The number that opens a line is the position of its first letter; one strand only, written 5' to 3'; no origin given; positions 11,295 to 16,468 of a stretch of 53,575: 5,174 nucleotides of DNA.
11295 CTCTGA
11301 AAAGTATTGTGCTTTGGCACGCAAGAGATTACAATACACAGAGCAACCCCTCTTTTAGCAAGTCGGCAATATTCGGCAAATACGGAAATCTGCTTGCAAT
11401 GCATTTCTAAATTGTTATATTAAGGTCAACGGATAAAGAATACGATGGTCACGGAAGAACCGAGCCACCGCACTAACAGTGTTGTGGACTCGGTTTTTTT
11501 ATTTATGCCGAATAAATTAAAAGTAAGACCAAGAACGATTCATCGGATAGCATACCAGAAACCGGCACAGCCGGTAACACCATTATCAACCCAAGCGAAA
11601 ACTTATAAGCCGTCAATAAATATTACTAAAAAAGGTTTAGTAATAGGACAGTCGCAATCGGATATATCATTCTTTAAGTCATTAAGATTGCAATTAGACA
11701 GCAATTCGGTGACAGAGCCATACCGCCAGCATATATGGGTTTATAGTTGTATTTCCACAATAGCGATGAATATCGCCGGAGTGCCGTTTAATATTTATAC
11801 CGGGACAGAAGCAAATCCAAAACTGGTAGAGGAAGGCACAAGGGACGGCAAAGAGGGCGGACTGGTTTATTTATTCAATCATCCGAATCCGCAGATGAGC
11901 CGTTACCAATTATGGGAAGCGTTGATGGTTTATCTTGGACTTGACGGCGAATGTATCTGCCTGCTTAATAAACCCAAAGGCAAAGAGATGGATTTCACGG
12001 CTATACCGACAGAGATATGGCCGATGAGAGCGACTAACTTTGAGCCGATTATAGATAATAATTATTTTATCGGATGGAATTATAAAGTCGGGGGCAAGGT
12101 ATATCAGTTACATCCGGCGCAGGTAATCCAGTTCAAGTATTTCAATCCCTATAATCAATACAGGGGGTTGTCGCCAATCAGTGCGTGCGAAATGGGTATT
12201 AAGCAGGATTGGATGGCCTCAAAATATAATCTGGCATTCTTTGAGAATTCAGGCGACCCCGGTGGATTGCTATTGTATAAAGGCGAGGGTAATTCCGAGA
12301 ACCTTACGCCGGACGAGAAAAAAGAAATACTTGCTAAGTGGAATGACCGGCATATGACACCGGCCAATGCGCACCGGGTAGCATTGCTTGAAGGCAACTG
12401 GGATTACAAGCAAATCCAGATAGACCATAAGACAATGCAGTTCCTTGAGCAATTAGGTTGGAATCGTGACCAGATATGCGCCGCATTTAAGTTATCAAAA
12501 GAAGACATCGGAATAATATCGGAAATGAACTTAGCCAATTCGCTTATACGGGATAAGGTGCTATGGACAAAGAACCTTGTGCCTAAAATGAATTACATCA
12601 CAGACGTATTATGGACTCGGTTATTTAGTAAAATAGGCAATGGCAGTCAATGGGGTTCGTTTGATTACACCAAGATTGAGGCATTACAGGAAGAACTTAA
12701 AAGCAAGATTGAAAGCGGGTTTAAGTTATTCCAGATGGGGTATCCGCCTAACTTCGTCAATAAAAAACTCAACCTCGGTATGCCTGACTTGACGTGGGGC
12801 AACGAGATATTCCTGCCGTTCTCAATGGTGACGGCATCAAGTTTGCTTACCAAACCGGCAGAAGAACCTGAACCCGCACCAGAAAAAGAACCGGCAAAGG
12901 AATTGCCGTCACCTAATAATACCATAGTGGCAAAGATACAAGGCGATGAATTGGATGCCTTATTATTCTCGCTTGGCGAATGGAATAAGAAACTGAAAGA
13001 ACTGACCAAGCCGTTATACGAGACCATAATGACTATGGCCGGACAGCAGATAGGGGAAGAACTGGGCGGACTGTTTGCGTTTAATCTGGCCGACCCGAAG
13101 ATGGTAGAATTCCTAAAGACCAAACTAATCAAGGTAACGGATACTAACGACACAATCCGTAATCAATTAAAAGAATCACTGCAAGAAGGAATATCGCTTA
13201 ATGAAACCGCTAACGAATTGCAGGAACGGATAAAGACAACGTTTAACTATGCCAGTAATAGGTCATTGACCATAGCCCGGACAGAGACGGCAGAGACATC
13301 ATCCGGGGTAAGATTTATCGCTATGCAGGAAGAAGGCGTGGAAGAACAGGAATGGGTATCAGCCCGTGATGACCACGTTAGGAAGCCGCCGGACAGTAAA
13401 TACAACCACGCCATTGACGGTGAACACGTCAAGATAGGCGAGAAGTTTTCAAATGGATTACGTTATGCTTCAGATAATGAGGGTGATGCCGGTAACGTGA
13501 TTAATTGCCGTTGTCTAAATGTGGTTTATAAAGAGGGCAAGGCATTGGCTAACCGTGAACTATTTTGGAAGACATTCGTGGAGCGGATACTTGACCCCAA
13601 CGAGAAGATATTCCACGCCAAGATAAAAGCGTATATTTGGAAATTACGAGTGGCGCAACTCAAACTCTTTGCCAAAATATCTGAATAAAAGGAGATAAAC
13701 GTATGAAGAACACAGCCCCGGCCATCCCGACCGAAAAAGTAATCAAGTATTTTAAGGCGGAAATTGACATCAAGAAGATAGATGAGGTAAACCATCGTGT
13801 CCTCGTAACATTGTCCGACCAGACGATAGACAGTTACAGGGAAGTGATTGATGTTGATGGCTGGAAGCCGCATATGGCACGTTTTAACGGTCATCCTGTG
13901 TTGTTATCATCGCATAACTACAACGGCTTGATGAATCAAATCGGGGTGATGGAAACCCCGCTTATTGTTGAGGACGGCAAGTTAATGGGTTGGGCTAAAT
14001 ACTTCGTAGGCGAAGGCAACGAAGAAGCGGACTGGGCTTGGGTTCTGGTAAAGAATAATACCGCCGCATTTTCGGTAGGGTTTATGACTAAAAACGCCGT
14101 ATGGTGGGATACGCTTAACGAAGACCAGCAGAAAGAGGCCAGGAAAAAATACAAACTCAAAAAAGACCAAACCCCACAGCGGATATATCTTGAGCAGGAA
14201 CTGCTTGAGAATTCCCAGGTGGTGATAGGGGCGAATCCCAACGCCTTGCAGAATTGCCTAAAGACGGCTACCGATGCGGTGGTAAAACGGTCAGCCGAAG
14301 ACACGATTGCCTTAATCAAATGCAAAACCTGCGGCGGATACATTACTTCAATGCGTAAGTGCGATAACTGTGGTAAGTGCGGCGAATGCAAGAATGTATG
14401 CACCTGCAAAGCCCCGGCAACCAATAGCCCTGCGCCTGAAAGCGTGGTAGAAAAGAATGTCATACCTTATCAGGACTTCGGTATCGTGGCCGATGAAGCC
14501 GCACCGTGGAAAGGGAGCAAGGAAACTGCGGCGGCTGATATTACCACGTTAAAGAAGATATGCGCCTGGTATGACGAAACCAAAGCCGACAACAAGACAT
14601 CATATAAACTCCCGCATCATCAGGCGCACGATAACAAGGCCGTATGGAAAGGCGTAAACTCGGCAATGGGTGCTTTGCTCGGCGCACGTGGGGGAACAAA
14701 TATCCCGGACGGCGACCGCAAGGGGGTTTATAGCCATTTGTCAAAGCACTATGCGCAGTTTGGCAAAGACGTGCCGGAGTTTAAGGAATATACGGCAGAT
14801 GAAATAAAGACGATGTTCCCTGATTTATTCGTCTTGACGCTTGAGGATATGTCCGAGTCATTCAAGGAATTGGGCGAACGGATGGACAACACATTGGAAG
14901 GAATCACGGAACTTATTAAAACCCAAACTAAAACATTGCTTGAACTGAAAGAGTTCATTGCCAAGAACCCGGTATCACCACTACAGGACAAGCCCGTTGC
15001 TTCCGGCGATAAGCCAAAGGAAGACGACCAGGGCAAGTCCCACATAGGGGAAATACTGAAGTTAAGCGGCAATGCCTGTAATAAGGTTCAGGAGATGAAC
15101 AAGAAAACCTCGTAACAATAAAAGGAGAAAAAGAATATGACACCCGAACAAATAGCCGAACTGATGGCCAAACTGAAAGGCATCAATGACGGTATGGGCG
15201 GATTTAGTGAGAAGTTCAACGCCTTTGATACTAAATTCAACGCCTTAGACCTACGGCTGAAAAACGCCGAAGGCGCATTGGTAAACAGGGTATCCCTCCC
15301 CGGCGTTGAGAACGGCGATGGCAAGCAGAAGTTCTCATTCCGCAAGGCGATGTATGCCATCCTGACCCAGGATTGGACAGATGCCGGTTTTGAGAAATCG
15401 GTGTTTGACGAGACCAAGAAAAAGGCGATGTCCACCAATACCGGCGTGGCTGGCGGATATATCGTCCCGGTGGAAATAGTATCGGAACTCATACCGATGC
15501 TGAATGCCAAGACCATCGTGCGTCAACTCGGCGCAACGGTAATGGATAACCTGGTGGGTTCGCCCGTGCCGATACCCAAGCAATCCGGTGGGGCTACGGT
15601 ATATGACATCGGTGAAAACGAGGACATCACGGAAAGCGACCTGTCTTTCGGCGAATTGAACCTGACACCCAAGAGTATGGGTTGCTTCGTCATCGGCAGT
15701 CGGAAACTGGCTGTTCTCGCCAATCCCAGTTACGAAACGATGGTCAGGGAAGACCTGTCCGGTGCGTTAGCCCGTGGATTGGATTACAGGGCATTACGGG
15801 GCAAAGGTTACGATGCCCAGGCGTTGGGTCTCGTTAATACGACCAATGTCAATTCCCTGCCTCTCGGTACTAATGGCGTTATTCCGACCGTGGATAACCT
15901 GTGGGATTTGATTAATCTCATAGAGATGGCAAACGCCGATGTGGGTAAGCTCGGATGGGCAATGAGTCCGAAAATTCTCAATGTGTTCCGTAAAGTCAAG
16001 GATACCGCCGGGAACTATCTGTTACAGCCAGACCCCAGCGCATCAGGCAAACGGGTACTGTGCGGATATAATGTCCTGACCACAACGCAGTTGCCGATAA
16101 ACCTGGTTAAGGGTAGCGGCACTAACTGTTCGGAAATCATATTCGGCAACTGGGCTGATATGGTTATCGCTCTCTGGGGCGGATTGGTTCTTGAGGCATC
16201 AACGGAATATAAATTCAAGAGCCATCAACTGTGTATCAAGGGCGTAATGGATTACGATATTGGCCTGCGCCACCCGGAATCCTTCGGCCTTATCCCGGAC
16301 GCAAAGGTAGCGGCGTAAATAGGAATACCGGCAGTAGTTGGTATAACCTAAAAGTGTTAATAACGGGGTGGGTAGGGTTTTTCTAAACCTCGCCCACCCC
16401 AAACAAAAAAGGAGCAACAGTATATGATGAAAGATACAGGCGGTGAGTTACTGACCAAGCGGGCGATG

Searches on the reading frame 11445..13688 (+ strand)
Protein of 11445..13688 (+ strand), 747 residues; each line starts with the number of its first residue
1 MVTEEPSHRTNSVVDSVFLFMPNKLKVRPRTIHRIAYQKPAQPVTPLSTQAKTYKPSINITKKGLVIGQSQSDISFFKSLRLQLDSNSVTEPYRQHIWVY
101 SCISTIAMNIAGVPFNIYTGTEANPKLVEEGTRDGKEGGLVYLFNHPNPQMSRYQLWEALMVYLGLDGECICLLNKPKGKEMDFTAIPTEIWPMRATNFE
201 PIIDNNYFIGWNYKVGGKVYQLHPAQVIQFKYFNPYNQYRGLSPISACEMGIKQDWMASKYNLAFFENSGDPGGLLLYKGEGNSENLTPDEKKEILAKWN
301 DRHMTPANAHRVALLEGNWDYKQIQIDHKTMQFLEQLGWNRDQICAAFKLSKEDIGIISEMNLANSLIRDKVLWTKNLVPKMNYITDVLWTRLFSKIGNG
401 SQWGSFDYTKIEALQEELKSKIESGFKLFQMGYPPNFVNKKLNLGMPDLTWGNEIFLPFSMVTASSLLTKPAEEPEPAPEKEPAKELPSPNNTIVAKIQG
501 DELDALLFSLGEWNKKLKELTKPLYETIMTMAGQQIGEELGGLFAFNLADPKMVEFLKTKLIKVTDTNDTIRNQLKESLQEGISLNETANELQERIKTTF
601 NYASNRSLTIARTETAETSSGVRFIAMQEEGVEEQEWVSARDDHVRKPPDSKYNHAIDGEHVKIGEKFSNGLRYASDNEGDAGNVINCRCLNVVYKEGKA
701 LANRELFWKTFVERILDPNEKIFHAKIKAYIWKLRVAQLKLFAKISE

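Call 51: search_protein_families(library=phrogs, proteins=[window:11445-13688:+], max_evalue=0.001)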
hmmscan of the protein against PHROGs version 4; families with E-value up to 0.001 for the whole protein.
window:11445-13688:+ (747 aa): 16 families
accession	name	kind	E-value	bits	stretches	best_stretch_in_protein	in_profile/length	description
phrog_2662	-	head and packaging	4e-89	301.1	2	79-479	52-438/717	portal protein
phrog_12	-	head and packaging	1.2e-57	197.4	1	80-696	75-630/646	portal protein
phrog_2468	-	head and packaging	4e-27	96.5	1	501-692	75-269/303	head morphogenesis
phrog_6577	-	unknown function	1.2e-14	54.6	1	565-702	113-236/1066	-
phrog_859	-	head and packaging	1.2e-12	48.2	1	555-701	144-295/807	portal protein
phrog_3517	-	head and packaging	1e-10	42.5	1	599-696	227-328/371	head morphogenesis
phrog_5929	-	head and packaging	1.3e-10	42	1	260-360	6-99/228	portal protein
phrog_115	-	head and packaging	3.4e-10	40.7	1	567-698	202-320/665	minor head protein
phrog_324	-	head and packaging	3.8e-10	40.4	1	574-702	205-324/624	head morphogenesis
phrog_595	-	head and packaging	2e-09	38.3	1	568-693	182-295/513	head maturation protease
phrog_19443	-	head and packaging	7.5e-08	32.3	1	567-702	164-291/579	minor head protein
phrog_2271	-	head and packaging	1.2e-07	30.9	1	98-360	54-303/859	portal protein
phrog_4728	-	head and packaging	3.9e-07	30.2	1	568-695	185-299/591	head morphogenesis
phrog_15127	-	head and packaging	1.6e-06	27.9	1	566-688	128-244/602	head protein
phrog_2841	-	head and packaging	1.3e-05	25.5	1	569-645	197-269/525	minor head protein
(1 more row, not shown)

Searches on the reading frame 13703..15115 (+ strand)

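Call 51: search_protein_families(library=phrogs, proteins=[window:13703-15115:+], max_evalue=0.001)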
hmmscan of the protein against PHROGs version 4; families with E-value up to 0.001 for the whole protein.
window:13703-15115:+ (470 aa): 2 families
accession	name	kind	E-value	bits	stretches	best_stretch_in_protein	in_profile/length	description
phrog_617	-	head and packaging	8.4e-06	25.9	1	22-188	17-163/626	major head protein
phrog_80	-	head and packaging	5.9e-05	23.5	1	43-200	249-392/607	head maturation protease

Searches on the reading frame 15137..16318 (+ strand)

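Call 51: search_protein_families(library=phrogs, proteins=[window:15137-16318:+], max_evalue=0.001)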
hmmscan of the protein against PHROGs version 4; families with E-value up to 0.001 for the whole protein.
window:15137-16318:+ (393 aa): 4 families
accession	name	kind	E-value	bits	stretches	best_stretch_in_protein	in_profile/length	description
phrog_617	-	head and packaging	2.3e-53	183.1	1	97-388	330-623/626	major head protein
phrog_10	-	head and packaging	1.7e-46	160.5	1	4-390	270-637/752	major head protein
phrog_2263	-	head and packaging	1.5e-08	35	1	97-341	265-497/551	major head protein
phrog_15928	-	head and packaging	0.0002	22.4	1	236-338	34-130/185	major head protein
